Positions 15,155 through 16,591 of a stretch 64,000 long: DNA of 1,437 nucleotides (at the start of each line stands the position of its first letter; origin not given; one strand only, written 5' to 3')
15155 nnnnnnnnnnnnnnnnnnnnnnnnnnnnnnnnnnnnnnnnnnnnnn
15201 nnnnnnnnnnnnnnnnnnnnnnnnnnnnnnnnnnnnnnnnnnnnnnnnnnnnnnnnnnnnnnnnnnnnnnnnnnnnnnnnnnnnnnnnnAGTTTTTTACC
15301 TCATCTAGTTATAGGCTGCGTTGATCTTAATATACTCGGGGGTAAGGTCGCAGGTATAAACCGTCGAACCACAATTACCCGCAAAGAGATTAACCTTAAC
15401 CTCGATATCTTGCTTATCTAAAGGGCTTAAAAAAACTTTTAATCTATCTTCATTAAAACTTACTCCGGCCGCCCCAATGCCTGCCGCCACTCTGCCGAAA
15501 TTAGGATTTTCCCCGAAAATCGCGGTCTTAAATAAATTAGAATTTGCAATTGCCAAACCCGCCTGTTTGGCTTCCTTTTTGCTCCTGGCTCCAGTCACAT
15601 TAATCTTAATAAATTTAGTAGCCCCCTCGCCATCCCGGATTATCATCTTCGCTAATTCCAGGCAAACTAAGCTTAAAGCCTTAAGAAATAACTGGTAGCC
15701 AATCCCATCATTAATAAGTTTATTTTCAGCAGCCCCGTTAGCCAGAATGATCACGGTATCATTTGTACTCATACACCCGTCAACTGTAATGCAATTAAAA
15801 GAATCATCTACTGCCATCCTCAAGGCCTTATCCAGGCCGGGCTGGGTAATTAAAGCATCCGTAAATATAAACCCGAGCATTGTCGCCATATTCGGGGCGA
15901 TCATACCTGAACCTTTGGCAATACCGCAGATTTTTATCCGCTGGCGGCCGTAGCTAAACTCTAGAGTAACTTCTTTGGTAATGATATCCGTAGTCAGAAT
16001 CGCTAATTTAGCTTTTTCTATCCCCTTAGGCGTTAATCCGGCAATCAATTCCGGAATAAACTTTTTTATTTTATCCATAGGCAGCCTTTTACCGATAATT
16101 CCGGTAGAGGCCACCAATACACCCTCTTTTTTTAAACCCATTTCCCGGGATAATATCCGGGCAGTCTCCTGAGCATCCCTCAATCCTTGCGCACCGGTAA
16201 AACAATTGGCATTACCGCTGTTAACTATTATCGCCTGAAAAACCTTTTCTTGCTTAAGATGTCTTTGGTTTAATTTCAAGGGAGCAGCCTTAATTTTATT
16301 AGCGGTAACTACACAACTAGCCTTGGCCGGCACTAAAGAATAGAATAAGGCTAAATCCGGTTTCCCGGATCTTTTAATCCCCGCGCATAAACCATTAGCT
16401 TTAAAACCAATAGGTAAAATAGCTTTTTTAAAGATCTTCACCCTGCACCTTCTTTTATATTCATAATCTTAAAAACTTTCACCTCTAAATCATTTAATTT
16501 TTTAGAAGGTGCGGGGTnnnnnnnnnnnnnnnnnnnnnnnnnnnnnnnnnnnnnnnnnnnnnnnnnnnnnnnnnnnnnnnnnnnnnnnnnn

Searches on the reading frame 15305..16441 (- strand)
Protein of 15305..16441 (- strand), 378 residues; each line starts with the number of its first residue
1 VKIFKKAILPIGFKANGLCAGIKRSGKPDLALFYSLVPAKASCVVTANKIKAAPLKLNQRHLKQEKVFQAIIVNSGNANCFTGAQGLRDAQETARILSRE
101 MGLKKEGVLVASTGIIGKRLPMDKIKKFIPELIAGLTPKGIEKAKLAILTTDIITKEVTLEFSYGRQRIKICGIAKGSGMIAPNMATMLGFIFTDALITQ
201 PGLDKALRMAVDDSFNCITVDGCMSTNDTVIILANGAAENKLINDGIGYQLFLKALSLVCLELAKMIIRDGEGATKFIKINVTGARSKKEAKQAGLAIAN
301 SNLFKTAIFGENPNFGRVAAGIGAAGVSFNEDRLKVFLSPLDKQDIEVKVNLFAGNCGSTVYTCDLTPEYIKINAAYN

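Call 67: search_protein_families(library=pfam, proteins=[window:15305-16441:-], max_evalue=0.0001)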
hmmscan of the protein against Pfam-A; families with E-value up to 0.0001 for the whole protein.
window:15305-16441:- (378 aa): 1 family
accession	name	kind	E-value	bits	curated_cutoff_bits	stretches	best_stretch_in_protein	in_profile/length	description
PF01960.23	ArgJ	-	2.1e-132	441.8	32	1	15-377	2-375/377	ArgJ family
